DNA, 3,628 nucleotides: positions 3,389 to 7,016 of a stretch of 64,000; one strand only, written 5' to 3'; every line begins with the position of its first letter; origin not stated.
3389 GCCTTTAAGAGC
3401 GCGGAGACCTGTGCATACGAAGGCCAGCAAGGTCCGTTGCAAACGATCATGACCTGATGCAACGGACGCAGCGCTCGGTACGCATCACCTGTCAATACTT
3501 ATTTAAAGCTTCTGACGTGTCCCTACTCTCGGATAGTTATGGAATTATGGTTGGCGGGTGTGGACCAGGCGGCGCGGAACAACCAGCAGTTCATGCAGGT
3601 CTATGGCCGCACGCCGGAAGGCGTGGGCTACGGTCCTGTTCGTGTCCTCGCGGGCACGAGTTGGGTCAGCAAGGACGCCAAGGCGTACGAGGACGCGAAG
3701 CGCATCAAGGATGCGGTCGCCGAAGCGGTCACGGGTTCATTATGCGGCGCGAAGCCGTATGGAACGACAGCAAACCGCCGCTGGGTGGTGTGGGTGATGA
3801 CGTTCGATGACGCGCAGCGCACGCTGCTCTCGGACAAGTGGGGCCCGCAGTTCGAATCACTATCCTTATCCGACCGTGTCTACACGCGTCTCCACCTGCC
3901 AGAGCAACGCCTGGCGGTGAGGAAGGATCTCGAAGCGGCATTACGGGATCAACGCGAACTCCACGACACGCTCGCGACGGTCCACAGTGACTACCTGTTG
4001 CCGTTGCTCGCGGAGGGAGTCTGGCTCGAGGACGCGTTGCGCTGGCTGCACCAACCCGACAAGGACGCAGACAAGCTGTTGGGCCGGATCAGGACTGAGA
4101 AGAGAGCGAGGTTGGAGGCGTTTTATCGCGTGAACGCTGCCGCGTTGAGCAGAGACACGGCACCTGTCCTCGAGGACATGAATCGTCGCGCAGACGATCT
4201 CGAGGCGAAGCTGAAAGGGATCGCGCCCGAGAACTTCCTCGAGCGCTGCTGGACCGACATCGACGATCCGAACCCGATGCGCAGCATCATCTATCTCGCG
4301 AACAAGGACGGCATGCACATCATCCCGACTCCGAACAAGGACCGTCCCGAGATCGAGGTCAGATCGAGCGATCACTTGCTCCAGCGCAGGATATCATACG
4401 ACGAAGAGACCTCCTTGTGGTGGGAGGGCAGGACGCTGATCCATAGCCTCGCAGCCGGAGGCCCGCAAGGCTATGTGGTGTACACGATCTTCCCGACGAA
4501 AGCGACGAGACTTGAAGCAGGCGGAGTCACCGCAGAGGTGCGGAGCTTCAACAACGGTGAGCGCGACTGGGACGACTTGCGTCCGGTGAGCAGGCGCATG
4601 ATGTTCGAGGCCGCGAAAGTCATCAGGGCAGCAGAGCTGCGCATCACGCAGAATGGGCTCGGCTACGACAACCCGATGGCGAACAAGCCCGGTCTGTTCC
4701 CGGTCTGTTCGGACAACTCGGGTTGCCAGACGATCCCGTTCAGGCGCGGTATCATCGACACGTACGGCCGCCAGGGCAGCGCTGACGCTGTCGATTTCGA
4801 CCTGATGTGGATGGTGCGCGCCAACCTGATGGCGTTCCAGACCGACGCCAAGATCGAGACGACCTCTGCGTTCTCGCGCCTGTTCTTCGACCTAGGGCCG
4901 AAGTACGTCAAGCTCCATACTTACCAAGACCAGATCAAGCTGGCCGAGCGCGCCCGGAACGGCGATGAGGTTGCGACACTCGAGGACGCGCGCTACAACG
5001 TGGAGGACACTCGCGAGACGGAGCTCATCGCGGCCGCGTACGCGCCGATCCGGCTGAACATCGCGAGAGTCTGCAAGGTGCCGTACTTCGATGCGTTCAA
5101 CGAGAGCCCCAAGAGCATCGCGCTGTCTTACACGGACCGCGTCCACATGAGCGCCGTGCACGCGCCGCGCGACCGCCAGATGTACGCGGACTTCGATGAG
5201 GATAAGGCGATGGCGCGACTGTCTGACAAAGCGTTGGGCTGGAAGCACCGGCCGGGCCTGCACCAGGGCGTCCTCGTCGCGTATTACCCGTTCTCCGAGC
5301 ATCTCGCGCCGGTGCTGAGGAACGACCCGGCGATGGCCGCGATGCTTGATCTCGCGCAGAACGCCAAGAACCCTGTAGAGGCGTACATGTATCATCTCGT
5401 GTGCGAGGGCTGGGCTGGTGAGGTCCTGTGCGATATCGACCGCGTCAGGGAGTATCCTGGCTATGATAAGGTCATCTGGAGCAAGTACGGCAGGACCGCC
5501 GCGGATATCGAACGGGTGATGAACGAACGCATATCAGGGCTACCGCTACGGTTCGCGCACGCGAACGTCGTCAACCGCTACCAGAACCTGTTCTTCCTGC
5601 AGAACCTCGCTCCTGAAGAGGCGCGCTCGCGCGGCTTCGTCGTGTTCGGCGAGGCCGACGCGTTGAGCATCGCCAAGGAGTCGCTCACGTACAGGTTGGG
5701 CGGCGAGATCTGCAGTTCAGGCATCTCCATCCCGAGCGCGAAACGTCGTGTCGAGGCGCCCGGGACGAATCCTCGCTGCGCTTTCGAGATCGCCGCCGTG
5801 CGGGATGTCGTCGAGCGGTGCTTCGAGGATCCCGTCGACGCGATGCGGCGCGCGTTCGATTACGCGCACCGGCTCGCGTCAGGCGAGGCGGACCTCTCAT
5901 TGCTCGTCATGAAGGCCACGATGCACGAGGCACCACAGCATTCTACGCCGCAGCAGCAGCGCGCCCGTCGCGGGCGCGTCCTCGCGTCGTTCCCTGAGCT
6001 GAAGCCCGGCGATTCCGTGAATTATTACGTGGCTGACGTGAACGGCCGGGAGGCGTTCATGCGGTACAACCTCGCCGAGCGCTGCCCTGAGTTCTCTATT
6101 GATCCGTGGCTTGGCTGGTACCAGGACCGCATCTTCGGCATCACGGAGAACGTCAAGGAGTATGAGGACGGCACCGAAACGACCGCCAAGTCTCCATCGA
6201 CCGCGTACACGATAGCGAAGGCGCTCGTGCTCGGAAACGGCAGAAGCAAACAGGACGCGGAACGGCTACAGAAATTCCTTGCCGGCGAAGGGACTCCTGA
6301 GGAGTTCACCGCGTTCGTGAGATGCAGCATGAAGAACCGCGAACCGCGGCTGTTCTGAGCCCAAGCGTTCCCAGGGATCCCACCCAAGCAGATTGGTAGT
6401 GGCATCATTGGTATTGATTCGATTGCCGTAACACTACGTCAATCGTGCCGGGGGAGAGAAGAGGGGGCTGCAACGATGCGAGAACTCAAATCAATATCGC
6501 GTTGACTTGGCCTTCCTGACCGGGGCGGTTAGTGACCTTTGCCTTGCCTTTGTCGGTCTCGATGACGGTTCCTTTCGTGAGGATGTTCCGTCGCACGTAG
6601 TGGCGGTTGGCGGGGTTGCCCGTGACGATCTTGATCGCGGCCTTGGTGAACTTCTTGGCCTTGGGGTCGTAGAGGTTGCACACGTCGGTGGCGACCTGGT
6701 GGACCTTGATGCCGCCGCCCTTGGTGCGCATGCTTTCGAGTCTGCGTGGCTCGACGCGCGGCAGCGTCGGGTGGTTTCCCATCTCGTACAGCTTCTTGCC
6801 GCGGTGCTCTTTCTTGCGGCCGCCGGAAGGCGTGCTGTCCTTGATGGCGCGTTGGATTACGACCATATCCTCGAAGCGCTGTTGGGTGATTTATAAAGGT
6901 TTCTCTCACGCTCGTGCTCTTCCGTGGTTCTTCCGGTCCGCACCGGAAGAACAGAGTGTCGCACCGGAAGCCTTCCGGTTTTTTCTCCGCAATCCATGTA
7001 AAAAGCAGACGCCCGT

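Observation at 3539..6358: Full-length PolB with all polymerase motifs and ExoI degenerate, but an intact reading frame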

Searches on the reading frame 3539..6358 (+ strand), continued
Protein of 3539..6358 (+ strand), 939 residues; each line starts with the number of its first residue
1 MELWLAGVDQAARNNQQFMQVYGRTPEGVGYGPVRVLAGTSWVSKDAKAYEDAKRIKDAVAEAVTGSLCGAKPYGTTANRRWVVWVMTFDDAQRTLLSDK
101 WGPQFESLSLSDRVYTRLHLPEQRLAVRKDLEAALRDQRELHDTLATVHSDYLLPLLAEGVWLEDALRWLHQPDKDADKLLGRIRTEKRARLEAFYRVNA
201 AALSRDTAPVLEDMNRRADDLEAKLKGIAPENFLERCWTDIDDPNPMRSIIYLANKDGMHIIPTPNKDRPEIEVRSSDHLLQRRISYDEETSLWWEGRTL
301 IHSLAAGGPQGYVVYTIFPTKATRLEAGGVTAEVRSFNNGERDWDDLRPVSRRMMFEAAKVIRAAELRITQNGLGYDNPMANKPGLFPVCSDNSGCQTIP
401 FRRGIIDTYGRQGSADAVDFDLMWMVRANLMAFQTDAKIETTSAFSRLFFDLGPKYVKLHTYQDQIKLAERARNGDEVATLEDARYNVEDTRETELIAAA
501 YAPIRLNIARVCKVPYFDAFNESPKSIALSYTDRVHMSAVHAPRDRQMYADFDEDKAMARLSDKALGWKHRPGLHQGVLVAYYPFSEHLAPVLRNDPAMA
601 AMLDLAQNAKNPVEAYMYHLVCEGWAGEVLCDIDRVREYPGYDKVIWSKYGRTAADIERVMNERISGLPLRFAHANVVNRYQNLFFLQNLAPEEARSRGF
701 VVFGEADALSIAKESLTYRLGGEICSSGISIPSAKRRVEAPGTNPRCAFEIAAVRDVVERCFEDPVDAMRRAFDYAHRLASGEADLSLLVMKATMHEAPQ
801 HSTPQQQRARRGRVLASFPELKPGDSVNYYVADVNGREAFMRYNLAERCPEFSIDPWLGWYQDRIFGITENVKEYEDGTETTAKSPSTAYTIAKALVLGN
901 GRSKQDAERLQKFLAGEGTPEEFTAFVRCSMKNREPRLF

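Call 104: find_encoding_contigs(protein=P0024, flank=6000, max_places=2)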
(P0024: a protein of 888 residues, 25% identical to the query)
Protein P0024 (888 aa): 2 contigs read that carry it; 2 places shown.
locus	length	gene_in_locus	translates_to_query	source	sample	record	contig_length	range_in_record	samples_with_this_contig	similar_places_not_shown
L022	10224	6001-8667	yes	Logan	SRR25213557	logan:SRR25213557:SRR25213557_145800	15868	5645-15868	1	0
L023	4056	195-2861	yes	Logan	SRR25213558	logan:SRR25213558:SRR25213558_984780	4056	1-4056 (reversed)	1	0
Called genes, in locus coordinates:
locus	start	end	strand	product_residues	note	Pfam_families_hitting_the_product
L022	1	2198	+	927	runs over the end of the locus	PF00317:Ribonuc_red_lgN, PF02867:Ribonuc_red_lgC, PF12637:TSCPD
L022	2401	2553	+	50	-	-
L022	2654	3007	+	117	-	-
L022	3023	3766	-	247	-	PF00705:PCNA_N, PF02144:Rad1 (faint), PF02747:PCNA_C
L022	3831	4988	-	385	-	-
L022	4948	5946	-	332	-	-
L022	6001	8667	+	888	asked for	-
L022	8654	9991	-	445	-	PF00753:Lactamase_B, PF12706:Lactamase_B_2, PF22505:RNase_J_b_CASP, PF07521:RMMBL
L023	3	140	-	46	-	?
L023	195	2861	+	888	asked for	-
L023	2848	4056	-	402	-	?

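Call 105: find_encoding_contigs(protein=P0030, flank=6000, max_places=2)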
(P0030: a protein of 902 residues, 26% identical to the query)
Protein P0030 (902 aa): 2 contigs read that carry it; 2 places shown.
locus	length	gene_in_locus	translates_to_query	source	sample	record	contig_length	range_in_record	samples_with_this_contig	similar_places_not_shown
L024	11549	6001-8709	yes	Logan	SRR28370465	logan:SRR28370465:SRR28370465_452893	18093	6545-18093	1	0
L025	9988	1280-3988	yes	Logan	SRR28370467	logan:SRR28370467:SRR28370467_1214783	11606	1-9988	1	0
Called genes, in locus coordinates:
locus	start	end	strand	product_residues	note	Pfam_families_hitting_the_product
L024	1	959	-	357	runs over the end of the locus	PF05343:Peptidase_M42 (faint), PF01546:Peptidase_M20, PF07687:M20_dimer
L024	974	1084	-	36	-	-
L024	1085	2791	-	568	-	-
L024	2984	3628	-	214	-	PF20582:UPF0758_N, PF04002:RadC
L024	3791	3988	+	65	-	-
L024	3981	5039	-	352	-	-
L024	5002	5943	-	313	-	-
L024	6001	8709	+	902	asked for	-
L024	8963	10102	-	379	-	PF07724:AAA_2 (faint), PF00004:AAA, PF17862:AAA_lid_3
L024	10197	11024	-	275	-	PF04014:MazE_antitoxin (faint)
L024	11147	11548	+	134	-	?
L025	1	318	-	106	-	?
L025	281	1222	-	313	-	-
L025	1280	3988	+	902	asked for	-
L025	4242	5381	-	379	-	PF07724:AAA_2 (faint), PF00004:AAA, PF17862:AAA_lid_3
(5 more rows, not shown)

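Call 107: search_protein_families(library=pfam, proteins=[L021:4986-5948:-, L022:4948-5946:-, L024:5002-5943:-, L021:3992-4999:-, L022:3831-4988:-, L024:3981-5039:-, L014:6989-8002:-, L014:5710-6828:-], max_evalue=1)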
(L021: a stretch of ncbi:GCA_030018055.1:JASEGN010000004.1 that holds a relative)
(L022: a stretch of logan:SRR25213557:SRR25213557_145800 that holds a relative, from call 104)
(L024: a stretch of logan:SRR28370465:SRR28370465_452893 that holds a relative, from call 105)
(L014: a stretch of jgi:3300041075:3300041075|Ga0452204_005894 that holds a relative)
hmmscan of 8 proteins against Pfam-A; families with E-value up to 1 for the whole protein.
L021:4986-5948:- (320 aa): 1 family
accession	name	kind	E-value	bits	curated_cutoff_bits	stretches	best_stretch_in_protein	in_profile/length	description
PF12950.13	TaqI_C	-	0.086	13.5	26.5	1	200-254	34-85/118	TaqI-like C-terminal specificity domain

L022:4948-5946:- (332 aa): 1 family
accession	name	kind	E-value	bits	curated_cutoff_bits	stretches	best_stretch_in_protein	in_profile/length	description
PF10949.13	DUF2777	-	0.034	14.3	25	1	182-234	96-150/181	Protein of unknown function (DUF2777)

L024:5002-5943:- (313 aa): 0 families

L021:3992-4999:- (335 aa): 4 families
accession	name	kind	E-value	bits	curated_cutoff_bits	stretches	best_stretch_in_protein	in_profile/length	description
PF12705.13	PDDEXK_1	-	0.012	15.9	22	1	183-309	118-240/247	PD-(D/E)XK nuclease superfamily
PF06851.17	DUF1247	-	0.023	15.1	27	1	290-319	34-64/148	Protein of unknown function (DUF1247)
PF17470.7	Gp45_2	-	0.047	14.1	28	1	279-322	15-58/58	Phage gene product 45.2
PF01108.23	Tissue_fac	-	0.12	12.7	27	1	297-321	59-83/107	Tissue factor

L022:3831-4988:- (385 aa): 1 family
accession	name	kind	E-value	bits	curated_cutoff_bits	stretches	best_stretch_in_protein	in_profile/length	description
PF12705.13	PDDEXK_1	-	0.00073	20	22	1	210-364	110-246/247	PD-(D/E)XK nuclease superfamily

L024:3981-5039:- (352 aa): 1 family
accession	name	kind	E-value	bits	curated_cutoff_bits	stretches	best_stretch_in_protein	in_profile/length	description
PF12705.13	PDDEXK_1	-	0.014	15.8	22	1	174-248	111-173/247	PD-(D/E)XK nuclease superfamily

L014:6989-8002:- (337 aa): 0 families

L014:5710-6828:- (372 aa): 3 families
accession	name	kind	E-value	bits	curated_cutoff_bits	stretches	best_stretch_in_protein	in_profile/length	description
PF12705.13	PDDEXK_1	-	2e-06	28.4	22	1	103-260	23-191/247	PD-(D/E)XK nuclease superfamily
PF22726.1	NCAB2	-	0.095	13.6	27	1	220-272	16-68/80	NACHT C-terminal Alpha/Beta 2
PF22040.1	U9-ORF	-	0.25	12.2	27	1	134-188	12-66/81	Secreted glycosylated protein U9-ORF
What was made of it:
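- On Cas4 / PD-(D/E)xK nuclease (partner protein): The homologue L014:5710-6828 scores 28.4 bits against a cut-off of 22 for PDDEXK_1 (call 107).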

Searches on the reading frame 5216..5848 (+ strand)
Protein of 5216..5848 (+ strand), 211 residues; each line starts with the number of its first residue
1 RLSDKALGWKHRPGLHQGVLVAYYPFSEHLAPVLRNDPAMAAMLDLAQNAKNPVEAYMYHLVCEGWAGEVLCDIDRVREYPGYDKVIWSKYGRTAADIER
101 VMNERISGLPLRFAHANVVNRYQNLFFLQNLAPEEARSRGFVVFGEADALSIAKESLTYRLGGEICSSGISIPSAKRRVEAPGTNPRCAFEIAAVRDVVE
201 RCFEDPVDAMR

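Call 63: search_solved_structures(query=A6, max_evalue=10, show_alignments=3)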
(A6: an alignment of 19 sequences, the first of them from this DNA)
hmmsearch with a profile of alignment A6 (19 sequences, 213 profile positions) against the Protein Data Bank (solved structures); distinct sequences matched with E-value up to 10: 0.
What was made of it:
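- Tried and rejected: A palm-only family profile against the PDB gave no hits (call 63).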

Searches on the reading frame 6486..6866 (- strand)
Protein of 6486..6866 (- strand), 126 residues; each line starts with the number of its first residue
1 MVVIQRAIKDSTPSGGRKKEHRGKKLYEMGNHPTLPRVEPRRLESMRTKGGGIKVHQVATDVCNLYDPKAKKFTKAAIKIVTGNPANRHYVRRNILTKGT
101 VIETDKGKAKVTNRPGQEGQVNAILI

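Call 3: search_protein_families(library=pfam, proteins=[window:6486-6866:-], max_evalue=1)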
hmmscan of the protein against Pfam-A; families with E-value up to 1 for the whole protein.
window:6486-6866:- (126 aa): 2 families
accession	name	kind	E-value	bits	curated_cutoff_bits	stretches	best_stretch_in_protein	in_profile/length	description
PF01201.27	Ribosomal_S8e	-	2.5e-32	112.3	30.2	1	12-126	8-133/133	Ribosomal protein S8e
PF21906.2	NrtR_WHD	-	0.05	14.2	27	1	79-117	19-57/61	NrtR DNA-binding winged helix domain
